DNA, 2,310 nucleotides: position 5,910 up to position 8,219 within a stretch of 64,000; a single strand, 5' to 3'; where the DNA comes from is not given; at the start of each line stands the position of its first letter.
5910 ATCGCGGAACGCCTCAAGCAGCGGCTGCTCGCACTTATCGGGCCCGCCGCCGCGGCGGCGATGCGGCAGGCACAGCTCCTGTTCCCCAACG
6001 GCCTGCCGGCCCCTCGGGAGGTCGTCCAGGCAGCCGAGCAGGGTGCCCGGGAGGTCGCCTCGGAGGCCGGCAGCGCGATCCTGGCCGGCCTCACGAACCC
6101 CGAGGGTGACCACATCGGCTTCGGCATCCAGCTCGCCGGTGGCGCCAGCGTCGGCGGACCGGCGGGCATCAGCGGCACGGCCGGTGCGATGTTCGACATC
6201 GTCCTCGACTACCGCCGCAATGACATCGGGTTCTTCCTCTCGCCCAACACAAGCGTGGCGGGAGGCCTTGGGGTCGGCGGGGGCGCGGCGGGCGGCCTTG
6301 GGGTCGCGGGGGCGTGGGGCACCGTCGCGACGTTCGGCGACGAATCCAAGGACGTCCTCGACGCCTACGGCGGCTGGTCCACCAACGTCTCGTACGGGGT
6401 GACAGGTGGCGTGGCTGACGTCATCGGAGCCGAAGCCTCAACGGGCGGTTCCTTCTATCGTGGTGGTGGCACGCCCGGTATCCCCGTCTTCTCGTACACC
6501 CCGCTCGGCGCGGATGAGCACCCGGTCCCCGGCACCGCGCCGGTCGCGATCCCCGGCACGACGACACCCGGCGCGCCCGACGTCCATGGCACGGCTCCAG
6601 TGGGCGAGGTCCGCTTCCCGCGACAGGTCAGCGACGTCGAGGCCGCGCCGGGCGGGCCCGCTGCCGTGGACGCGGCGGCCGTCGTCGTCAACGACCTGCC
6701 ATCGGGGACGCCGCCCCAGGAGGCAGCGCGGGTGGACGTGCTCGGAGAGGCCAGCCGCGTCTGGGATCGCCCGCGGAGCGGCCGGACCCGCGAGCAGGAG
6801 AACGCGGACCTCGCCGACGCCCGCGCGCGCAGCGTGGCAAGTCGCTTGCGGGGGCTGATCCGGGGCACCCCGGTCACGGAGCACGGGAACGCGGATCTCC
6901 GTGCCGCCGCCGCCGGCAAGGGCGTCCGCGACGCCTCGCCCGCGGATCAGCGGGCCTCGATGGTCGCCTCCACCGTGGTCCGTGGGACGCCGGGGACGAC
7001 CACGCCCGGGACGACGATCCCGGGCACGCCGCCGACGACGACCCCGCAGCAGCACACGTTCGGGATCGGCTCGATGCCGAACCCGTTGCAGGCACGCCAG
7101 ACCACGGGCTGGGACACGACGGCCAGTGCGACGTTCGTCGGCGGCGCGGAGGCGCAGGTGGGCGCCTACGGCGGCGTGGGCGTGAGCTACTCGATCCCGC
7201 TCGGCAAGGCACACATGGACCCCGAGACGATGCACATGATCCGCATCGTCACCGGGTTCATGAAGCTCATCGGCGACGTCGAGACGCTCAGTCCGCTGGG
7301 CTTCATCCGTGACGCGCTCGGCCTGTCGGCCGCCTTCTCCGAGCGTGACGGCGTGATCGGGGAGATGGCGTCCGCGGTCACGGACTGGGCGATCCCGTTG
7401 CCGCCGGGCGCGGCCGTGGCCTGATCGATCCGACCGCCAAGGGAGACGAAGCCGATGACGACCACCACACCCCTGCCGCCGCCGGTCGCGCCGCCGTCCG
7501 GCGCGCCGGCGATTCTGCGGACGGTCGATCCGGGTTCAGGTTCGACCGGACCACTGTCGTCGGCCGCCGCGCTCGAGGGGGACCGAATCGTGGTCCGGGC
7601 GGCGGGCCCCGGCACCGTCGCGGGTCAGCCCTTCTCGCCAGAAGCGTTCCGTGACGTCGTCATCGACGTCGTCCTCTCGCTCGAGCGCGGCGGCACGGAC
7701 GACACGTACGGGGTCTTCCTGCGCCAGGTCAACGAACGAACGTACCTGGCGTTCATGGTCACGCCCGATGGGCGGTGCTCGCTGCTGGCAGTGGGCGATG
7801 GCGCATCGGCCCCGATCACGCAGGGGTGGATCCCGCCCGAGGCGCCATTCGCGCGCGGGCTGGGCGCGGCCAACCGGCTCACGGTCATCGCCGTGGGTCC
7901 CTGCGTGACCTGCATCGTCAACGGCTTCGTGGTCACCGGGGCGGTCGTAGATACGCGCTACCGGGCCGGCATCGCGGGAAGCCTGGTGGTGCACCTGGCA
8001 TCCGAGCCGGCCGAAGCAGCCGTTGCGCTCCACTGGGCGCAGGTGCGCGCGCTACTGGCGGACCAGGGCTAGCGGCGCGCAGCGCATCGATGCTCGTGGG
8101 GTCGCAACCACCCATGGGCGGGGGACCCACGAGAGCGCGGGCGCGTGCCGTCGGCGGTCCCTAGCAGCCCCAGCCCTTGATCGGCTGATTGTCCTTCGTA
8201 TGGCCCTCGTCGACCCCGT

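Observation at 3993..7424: Orphan 1143-aa modular protein with an effector-style leader motif and an architecture I cannot assign to any characterised family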

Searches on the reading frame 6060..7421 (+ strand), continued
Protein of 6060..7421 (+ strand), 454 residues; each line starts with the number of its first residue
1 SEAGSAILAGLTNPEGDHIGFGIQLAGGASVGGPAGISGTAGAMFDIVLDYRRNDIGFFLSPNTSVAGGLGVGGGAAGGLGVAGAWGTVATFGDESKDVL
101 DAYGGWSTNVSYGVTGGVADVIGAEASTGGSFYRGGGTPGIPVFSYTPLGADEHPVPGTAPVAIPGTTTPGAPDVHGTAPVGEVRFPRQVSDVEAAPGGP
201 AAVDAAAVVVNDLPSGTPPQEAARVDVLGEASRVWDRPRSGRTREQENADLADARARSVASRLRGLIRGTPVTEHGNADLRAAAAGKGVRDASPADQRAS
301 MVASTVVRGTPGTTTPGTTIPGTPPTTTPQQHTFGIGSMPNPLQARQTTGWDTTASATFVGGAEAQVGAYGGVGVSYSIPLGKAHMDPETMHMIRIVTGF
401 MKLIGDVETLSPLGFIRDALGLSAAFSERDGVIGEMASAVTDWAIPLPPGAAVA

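Call 103: find_encoding_contigs(protein=P0027, flank=10000, max_places=3)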
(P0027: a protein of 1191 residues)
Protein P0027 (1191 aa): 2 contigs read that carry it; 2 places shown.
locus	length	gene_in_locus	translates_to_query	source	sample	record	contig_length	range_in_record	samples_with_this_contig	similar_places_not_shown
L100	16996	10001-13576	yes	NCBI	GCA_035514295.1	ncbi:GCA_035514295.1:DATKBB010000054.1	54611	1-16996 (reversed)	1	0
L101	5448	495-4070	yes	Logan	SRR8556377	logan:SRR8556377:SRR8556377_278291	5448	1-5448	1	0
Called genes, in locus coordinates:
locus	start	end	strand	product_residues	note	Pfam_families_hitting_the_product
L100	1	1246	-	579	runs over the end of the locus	PF05954:Phage_GPD, PF24032:YQBQ (faint), PF04717:Phage_base_V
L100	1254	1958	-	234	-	PF19266:CIS_tube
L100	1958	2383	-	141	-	PF06841:Phage_T4_gp19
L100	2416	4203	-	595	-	PF13699:eCIS_core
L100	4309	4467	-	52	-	PF20546:DUF6760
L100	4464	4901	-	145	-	-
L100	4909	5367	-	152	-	PF06841:Phage_T4_gp19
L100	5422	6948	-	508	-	PF04984:Phage_sheath_1, PF17482:Phage_sheath_1C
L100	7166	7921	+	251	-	PF14065:Pvc16_N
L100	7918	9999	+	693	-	PF22977:WHD, PF00004:AAA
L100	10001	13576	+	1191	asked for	PF04513:Baculo_PEP_C (faint)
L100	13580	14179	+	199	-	PF06439:3keto-disac_hyd (faint)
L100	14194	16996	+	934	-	?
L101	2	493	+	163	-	?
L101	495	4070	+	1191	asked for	PF04513:Baculo_PEP_C (faint)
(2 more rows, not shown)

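Call 107: search_protein_families(library=pfam, proteins=[L100:14194-16995:+, L100:4464-4901:-, L100:7918-9996:+, L100:7166-7918:+, L100:13580-14176:+], max_evalue=0.01)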
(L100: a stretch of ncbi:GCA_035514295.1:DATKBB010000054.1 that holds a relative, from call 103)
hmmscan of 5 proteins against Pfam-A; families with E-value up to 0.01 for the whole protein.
L100:14194-16995:+ (934 aa): 0 families

L100:4464-4901:- (145 aa): 0 families

L100:7918-9996:+ (693 aa): 2 families
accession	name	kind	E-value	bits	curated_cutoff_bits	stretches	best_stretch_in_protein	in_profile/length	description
PF22977.2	WHD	-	6.6e-35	121.2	27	1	13-210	16-219/221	Winged helix domain, variant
PF00004.35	AAA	-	1.8e-23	83.8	21.2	1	474-599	2-131/131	ATPase family associated with various cellular activities (AAA)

L100:7166-7918:+ (251 aa): 1 family
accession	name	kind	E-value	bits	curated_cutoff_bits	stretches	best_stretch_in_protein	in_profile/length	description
PF14065.11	Pvc16_N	-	3.7e-44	151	27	1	4-180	1-179/180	Pvc16 N-terminal domain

L100:13580-14176:+ (199 aa): 1 family
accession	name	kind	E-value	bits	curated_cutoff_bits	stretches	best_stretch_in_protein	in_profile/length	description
PF06439.18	3keto-disac_hyd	-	1.6e-05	25.4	26.8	1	35-163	27-156/187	3-keto-disaccharide hydrolase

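Call 108: search_protein_families(library=phrogs, proteins=[L100:14194-16995:+, L100:10001-13573:+, L100:2416-4200:-], max_evalue=0.001)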
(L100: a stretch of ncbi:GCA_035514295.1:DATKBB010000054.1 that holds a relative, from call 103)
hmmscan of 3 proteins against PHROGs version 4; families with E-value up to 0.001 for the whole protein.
L100:14194-16995:+ (934 aa): 0 families

L100:10001-13573:+ (1191 aa): 4 families
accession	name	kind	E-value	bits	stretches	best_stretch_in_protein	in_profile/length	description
phrog_4200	-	tail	7.7e-08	32.3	0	386-518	417-542/732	tail length tape measure protein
phrog_5493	-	tail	1.6e-07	31.1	1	383-699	642-933/1102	tail length tape measure protein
phrog_58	-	tail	5.7e-05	22.6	1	382-491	840-956/1544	tail length tape measure protein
phrog_1272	-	tail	0.00014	20.7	1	382-648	774-1021/1606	tail length tape measure protein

L100:2416-4200:- (594 aa): 0 families

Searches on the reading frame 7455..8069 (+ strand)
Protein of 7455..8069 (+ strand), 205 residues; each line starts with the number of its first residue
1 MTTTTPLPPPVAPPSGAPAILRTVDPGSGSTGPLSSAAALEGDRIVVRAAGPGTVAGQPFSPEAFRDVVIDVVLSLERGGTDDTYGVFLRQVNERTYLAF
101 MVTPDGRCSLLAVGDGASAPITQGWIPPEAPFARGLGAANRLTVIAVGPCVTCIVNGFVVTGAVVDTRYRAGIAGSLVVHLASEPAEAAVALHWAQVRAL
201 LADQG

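Call 4: search_protein_families(library=pfam, proteins=[window:7455-8069:+], max_evalue=1)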
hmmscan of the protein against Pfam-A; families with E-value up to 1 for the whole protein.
window:7455-8069:+ (205 aa): 1 family
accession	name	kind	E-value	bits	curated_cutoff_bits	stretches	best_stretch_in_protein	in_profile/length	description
PF06439.18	3keto-disac_hyd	-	0.13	12.7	26.8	1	60-169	46-157/187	3-keto-disaccharide hydrolase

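Call 5: search_protein_families(library=ncbifam, proteins=[window:7455-8069:+], max_evalue=1)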
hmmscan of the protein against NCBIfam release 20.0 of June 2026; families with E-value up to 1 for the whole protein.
window:7455-8069:+ (205 aa): 0 families

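Call 28: search_protein_families(library=phrogs, proteins=[window:7455-8069:+], max_evalue=0.1)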
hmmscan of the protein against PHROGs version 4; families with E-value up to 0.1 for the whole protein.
window:7455-8069:+ (205 aa): 0 families

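Call 65: search_protein_families(library=pfam, alignment_id=A6, max_evalue=10)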
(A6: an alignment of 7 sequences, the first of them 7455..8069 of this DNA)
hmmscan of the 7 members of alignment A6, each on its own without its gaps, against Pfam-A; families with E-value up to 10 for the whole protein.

A. member 1, window:7455-8069:+ (205 aa): 1 family
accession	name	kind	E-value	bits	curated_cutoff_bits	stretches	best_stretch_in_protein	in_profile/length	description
PF06439.18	3keto-disac_hyd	-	0.13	12.7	26.8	1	60-169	46-157/187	3-keto-disaccharide hydrolase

B. families by the number of members that match (of 7 scanned): 2 families
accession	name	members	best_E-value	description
PF06439.18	3keto-disac_hyd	3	0.13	3-keto-disaccharide hydrolase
PF22464.2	Spike_JR1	1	0.14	Spike protein P1, first jelly-roll domain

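Call 70: search_solved_structures(query=A6, max_evalue=10, show_alignments=2)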
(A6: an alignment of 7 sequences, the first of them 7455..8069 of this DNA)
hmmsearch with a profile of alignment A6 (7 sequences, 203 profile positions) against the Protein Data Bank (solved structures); distinct sequences matched with E-value up to 10: 1.
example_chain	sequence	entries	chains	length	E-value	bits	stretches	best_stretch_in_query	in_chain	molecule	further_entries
5isv_A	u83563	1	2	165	0.12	15.4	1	151-197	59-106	Ribosomal-protein-alanine acetyltransferase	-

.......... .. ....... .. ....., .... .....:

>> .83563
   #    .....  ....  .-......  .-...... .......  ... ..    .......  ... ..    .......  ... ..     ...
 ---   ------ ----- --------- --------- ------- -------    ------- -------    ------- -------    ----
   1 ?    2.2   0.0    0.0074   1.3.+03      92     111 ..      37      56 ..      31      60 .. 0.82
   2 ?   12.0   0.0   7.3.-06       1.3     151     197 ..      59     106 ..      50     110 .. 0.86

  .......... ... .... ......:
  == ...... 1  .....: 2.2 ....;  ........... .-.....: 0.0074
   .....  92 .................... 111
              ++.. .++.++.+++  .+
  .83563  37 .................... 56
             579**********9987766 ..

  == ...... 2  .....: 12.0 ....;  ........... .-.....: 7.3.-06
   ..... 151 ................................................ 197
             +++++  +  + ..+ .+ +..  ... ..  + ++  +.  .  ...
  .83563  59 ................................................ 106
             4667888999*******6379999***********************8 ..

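Call 71: list_cluster_members(proteins=[window:7455-8069:+, L001:13438-14052:+, L002:13771-14385:+, L003:12546-13145:+, L004:6406-7017:+, L088:5521-6102:+])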
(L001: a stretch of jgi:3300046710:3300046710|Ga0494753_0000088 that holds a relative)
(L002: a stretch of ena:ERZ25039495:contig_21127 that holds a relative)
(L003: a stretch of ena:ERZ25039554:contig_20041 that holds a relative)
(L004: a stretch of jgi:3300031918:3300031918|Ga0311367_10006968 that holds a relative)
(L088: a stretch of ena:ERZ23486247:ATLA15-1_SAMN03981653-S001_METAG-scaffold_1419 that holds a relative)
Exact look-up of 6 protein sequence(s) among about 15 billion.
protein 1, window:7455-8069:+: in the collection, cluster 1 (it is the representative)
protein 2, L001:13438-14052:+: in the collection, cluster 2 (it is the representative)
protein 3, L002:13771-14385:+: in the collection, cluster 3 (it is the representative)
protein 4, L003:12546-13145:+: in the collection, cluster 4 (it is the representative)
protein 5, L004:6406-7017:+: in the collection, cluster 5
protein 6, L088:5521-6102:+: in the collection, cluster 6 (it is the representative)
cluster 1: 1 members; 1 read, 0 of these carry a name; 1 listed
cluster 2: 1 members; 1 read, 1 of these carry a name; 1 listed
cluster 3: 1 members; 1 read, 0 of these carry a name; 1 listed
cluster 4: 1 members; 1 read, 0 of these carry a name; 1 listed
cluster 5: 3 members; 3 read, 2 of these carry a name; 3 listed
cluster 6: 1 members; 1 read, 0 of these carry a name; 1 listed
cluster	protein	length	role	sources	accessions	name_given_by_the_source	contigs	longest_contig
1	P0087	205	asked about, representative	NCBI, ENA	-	-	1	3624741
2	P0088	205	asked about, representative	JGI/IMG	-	hypothetical protein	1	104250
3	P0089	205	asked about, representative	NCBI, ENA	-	-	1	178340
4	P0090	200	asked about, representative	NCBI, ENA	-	-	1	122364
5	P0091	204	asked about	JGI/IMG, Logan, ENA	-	-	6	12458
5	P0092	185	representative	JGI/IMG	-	hypothetical protein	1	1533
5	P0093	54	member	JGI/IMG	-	hypothetical protein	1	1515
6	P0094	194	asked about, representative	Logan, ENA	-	-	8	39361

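Call 80: predict_structure(alignment_id=A7)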
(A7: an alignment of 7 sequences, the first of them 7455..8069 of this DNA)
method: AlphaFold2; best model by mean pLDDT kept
length: 205 residues; sequences in the alignment: 7
mean_pLDDT: 83.8   pTM: 0.84
mean pLDDT of the five models: 83.8, 75.5, 75.2, 68.5, 66.3
residues with pLDDT >= 90: 94; 70-90: 78; 50-70: 24; < 50: 9
segments of 3 or more residues with pLDDT < 50: 1-6, 203-205
pLDDT, mean of each block of 10 residues (from residue 1): 48 84 85 87 92 87 83 93 89 72 94 78 91 91 90 93 79 85 79 92 50
secondary structure, 60 per line:
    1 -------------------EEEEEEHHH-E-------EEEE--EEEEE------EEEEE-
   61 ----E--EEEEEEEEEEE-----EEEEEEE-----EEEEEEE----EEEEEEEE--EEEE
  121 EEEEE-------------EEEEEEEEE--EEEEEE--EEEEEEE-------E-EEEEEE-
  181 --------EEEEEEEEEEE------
elements in order: E20-25 E38-41 E44-48 E55-59 E68-78 E84-90 E96-102 E107-114 E117-125 E139-147 E150-155 E158-164 E174-179 E189-199

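Call 84: fold_search(model_id=the predicted structure, library=pdb)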
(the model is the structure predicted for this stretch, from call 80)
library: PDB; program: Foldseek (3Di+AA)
matches with E <= 10: 1898; with E <= 0.001: 606
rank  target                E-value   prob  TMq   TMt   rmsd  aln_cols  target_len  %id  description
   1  4b1m_A                6.1e-08  1.00  0.58  0.71   4.7       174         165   14  CARBOHYDRATE BINDING MODULE CBM66 FROM BACILLUS SUBTILIS (released 2012-12-12)
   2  4azz_A                2.4e-07  1.00  0.63  0.77   4.6       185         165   13  Carbohydrate binding module CBM66 from Bacillus subtilis (released 2012-07-25)
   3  4b1m_C                3.3e-07  1.00  0.58  0.72   5.0       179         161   13  CARBOHYDRATE BINDING MODULE CBM66 FROM BACILLUS SUBTILIS (released 2012-12-12)
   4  4b1m_B                3.5e-07  1.00  0.58  0.72   4.0       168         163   14  CARBOHYDRATE BINDING MODULE CBM66 FROM BACILLUS SUBTILIS (released 2012-12-12)
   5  4b1l                  4.3e-07  1.00  0.58  0.71   4.7       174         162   14  CARBOHYDRATE BINDING MODULE CBM66 FROM BACILLUS SUBTILIS (released 2012-12-12)
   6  2a6z                  1.1e-06  1.00  0.64  0.60   4.7       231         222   13  Crystal structure of Emp47p carbohydrate recognition domain (CRD), monoclinic crystal form 1 (released 2006-01-31)
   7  4crq_A                1.2e-06  1.00  0.54  0.49   5.2       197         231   12  Crystal structure of the catalytic domain of the modular laminarinase ZgLamC mutant E142S (released 2015-01-14)
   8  1oq1_A                1.6e-06  1.00  0.60  0.56   5.2       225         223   13  Crystal Structure of Protein of Unknown Function with Galectin-like Fold from Bacillus subtilis (released 2003-09-23)
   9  7w18_A                1.8e-06  1.00  0.58  0.56   6.3       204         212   12  Complex structure of alginate lyase PyAly with M5 (released 2022-08-17)
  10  2cws                  2.1e-06  1.00  0.58  0.54   4.8       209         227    9  Crystal structure at 1.0 A of alginate lyase A1-II', a member of polysaccharide lyase family-7 (released 2005-11-15)
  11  5jow_A                2.2e-06  1.00  0.58  0.27   5.4       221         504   12  Bacteroides ovatus Xyloglucan PUL GH43A (released 2016-08-10)
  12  3azx_A                2.3e-06  1.00  0.56  0.47   4.8       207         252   10  Crystal structure of the laminarinase catalytic domain from Thermotoga maritima MSB8 (released 2011-11-23)
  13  3vv1_A                2.3e-06  1.00  0.44  0.61   4.5       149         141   16  Crystal Structure of Caenorhabditis elegans galectin LEC-6 (released 2013-05-22)
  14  6jh5                  2.4e-06  1.00  0.64  0.58   4.6       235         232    8  Structure of Marine bacterial laminarinase (released 2019-04-03)
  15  4dfs_A                2.4e-06  1.00  0.58  0.49   4.5       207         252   10  Structure of the catalytic domain of an endo-1,3-beta-glucanase (laminarinase) from Thermotoga petrophila RKU-1 (released 2012-03-14)
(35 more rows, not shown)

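Call 86: search_protein_families(library=padloc, proteins=[window:7455-8069:+], max_evalue=0.01)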
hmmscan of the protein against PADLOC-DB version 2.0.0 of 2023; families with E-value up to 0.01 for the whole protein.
window:7455-8069:+ (205 aa): 0 families
